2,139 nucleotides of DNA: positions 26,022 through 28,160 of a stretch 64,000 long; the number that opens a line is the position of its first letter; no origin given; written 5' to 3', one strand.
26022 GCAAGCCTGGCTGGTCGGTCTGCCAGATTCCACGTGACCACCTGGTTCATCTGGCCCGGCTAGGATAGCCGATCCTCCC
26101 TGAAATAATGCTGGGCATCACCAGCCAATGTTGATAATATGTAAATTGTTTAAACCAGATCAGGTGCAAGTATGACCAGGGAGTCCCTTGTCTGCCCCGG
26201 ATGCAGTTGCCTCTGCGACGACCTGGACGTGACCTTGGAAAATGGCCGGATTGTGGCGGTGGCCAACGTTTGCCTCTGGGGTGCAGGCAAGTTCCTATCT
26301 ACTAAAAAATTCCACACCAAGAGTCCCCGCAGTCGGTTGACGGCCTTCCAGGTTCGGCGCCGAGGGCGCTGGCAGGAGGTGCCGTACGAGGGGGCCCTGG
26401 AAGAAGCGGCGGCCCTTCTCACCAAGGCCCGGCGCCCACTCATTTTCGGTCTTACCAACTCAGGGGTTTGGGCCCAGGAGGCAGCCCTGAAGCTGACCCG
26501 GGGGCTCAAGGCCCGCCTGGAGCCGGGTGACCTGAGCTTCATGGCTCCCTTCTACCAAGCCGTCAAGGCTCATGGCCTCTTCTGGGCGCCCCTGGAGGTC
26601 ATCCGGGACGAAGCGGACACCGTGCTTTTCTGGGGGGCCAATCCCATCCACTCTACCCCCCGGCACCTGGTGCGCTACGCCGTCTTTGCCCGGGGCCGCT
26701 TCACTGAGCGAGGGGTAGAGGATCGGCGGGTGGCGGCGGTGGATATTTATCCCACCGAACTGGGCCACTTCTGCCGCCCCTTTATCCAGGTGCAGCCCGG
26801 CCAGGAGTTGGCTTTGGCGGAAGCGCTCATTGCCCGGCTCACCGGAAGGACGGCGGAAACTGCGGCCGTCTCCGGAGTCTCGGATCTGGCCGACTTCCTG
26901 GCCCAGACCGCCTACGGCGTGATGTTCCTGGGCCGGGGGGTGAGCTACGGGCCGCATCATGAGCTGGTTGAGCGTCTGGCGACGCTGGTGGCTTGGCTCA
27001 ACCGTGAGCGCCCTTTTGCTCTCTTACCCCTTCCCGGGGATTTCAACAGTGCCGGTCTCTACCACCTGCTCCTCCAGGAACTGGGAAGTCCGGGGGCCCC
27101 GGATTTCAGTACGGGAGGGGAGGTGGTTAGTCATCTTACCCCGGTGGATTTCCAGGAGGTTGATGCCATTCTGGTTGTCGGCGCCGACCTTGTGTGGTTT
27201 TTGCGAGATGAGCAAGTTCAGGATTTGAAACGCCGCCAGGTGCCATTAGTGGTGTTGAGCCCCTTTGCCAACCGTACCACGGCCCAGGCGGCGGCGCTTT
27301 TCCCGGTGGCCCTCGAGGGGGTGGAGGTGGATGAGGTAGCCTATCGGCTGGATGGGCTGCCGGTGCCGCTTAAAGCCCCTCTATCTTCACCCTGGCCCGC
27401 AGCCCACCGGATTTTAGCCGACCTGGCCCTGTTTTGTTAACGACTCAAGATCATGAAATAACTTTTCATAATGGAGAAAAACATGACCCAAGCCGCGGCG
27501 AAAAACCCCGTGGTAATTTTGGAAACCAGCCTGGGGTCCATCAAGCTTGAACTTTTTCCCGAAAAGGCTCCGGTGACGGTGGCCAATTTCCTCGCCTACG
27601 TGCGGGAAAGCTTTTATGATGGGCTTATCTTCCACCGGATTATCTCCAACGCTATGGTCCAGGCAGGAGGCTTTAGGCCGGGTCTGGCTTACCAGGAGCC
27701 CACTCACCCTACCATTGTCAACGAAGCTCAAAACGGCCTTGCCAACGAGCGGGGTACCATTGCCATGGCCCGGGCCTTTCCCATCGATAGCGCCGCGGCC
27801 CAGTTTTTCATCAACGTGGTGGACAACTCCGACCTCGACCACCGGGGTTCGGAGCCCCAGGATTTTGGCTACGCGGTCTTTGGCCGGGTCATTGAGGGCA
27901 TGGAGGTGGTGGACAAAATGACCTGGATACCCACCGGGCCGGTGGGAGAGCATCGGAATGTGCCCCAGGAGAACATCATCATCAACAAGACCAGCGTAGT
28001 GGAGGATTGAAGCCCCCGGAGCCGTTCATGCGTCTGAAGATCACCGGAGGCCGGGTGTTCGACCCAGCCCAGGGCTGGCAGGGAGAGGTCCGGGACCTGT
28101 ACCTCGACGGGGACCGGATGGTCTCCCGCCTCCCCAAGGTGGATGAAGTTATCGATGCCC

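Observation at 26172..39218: Bacterial Fwd-like plus multi-HdrA/MvhD/polyferredoxin supercluster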

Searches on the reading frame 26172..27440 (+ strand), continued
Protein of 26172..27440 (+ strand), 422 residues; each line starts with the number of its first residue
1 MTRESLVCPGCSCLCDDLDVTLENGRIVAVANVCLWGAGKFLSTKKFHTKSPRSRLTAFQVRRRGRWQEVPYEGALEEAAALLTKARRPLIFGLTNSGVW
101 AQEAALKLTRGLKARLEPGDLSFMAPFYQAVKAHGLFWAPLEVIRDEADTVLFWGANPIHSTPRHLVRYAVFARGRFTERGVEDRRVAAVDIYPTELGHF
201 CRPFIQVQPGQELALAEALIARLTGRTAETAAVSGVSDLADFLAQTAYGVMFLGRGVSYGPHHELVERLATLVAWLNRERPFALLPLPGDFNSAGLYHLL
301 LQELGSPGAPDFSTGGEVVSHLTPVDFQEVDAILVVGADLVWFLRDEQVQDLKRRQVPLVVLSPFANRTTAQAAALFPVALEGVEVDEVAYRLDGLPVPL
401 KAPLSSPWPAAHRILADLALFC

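Call 82: predict_structure(alignment_id=A2)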
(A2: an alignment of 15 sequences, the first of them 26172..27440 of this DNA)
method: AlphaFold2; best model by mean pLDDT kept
length: 422 residues; sequences in the alignment: 15
mean_pLDDT: 75.4   pTM: 0.78
mean pLDDT of the five models: 75.4, 75.0, 74.7, 74.1, 51.0
residues with pLDDT >= 90: 144; 70-90: 160; 50-70: 39; < 50: 79
segments of 3 or more residues with pLDDT < 50: 1-23, 26-53, 157-183
pLDDT, mean of each block of 10 residues (from residue 1): 35 36 46 29 32 72 93 98 95 77 93 89 87 86 77 63 36 33 68 66 82 89 81 86 90 69 84 93 78 75 91 85 89 84 80 94 84 92 77 73 80 95 90
secondary structure, 60 per line:
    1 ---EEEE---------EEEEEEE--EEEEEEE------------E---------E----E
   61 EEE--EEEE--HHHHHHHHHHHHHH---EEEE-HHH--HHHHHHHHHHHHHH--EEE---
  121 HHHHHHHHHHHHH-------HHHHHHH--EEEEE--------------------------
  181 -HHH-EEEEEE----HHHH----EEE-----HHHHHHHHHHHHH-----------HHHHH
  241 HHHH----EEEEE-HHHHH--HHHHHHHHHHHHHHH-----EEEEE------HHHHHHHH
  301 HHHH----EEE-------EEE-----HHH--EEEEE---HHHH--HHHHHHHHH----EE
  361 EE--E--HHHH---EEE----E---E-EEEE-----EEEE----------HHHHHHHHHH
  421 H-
elements in order: E4-7 E17-23 E26-32 E60-63 E66-69 H72-85 E89-92 H99-112 E115-117 H121-133 H141-147 E150-154 E186-191 H196-199 E204-206 H212-224 H236-244 E249-253 H255-259 H262-276 E282-286 H293-304 E309-311 E319-321 E332-336 H340-343 H346-354 E359-362 H368-371 E375-377 E388-391 E397-400 H411-421

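Call 85: fold_search(model_id=the predicted structure, library=pdb)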
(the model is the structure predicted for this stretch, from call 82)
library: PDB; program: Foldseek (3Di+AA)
matches with E <= 10: 1461; with E <= 0.001: 180
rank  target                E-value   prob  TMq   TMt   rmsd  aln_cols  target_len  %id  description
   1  5t5m_B                3.7e-36  1.00  0.88  0.87   3.2       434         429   27  TUNGSTEN-CONTAINING FORMYLMETHANOFURAN DEHYDROGENASE FROM METHANOTHERMOBACTER WOLFEII, TRIGONAL FORM AT 2.5 A. (released 2016-10-19)
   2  5t5i_J                9.1e-36  1.00  0.88  0.86   3.2       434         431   27  TUNGSTEN-CONTAINING FORMYLMETHANOFURAN DEHYDROGENASE FROM METHANOTHERMOBACTER WOLFEII, ORTHORHOMBIC FORM AT 1.9 A (released 2016-10-19)
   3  5t5i_B                1.2e-35  1.00  0.88  0.87   3.2       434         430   27  TUNGSTEN-CONTAINING FORMYLMETHANOFURAN DEHYDROGENASE FROM METHANOTHERMOBACTER WOLFEII, ORTHORHOMBIC FORM AT 1.9 A (released 2016-10-19)
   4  8rja_B                8.7e-35  1.00  0.86  0.84   3.6       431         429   27  Crystal structure of the F420-reducing formylmethanofuran dehydrogenase complex from the ethanotroph Candidatus Ethano (released 2024-10-02)
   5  5t61_H                2.0e-33  1.00  0.88  0.87   3.2       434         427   27  TUNGSTEN-CONTAINING FORMYLMETHANOFURAN DEHYDROGENASE FROM METHANOTHERMOBACTER WOLFEII, TRICLINIC FORM AT 2.55 A (released 2016-10-19)
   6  5t61_Z                2.0e-33  1.00  0.88  0.86   3.2       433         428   27  TUNGSTEN-CONTAINING FORMYLMETHANOFURAN DEHYDROGENASE FROM METHANOTHERMOBACTER WOLFEII, TRICLINIC FORM AT 2.55 A (released 2016-10-19)
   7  7bkb_H                9.5e-30  1.00  0.86  0.83   3.4       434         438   24  Formate dehydrogenase - heterodisulfide reductase - formylmethanofuran dehydrogenase complex from Methanospirillum hun (released 2021-09-29)
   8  6s6y_F                3.3e-19  1.00  0.66  0.77   4.5       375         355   21  X-ray crystal structure of the formyltransferase/hydrolase complex (FhcABCD) from Methylorubrum extorquens in complex  (released 2019-12-04)
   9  6s6y_B                1.0e-18  1.00  0.65  0.75   4.6       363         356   21  X-ray crystal structure of the formyltransferase/hydrolase complex (FhcABCD) from Methylorubrum extorquens in complex  (released 2019-12-04)
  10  1fdi                  1.2e-18  1.00  0.74  0.46   5.4       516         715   17  OXIDIZED FORM OF FORMATE DEHYDROGENASE H FROM E. COLI COMPLEXED WITH THE INHIBITOR NITRITE (released 1997-08-20)
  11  7z7r_G                2.7e-18  1.00  0.63  0.31   6.7       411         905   16  Complex I from E. coli, LMNG-purified, Apo, Open-ready state (released 2022-09-21)
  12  7bkb_D                3.6e-18  1.00  0.70  0.56   5.9       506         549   16  Formate dehydrogenase - heterodisulfide reductase - formylmethanofuran dehydrogenase complex from Methanospirillum hun (released 2021-09-29)
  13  7awt_G                5.8e-18  1.00  0.67  0.34   7.6       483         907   14  E. coli NADH quinone oxidoreductase hydrophilic arm (released 2021-09-15)
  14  7nz1_G                1.0e-17  1.00  0.61  0.30   7.6       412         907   15  Respiratory complex I from Escherichia coli - focused refinement of cytoplasmic arm (released 2021-08-18)
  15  7xqw_A                1.5e-17  1.00  0.69  0.39   6.5       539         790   17  Formate dehydrogenase (FDH) from Methylobacterium extorquens AM1 (MeFDH1) (released 2023-08-09)
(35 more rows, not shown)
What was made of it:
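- On Formylmethanofuran dehydrogenase (Fwd/Fmd): The model matches FwdB at TM 0.88 (call 85).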

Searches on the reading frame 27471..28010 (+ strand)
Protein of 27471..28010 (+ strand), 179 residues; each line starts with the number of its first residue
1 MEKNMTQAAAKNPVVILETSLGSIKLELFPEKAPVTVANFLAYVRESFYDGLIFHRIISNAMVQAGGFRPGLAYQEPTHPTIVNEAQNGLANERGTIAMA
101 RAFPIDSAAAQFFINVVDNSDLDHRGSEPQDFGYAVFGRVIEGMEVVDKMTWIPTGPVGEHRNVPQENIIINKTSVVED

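Call 3: search_protein_families(library=pfam, proteins=[window:27471-28010:+], max_evalue=0.01)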
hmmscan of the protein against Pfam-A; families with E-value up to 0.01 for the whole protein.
window:27471-28010:+ (179 aa): 1 family
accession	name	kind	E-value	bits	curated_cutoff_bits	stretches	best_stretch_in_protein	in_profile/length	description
PF00160.26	Pro_isomerase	-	5e-40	137.8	21.7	1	15-175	2-158/159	Cyclophilin type peptidyl-prolyl cis-trans isomerase/CLD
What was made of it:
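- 27471..28010 (+): Cyclophilin-type peptidyl-prolyl isomerase (179 aa). It is an accessory insert, not part of the conserved core. PF00160 at 5e-40 (call 3).
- Checked: 27471-28010, cyclophilin: PF00160 5e-40 (call 3).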

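Call 5: search_protein_families(library=ncbifam, proteins=[window:27471-28010:+], max_evalue=0.001)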
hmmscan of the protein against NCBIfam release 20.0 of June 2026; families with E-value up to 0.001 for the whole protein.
window:27471-28010:+ (179 aa): 2 families
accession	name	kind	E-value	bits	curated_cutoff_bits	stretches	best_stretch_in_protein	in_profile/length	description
NF008151.0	PRK10903.1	equivalog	2.5e-57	193.4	308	1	6-177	22-189/190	peptidylprolyl isomerase A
NF008057.0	PRK10791.1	equivalog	1.2e-54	184.5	297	1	15-178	2-164/164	peptidylprolyl isomerase B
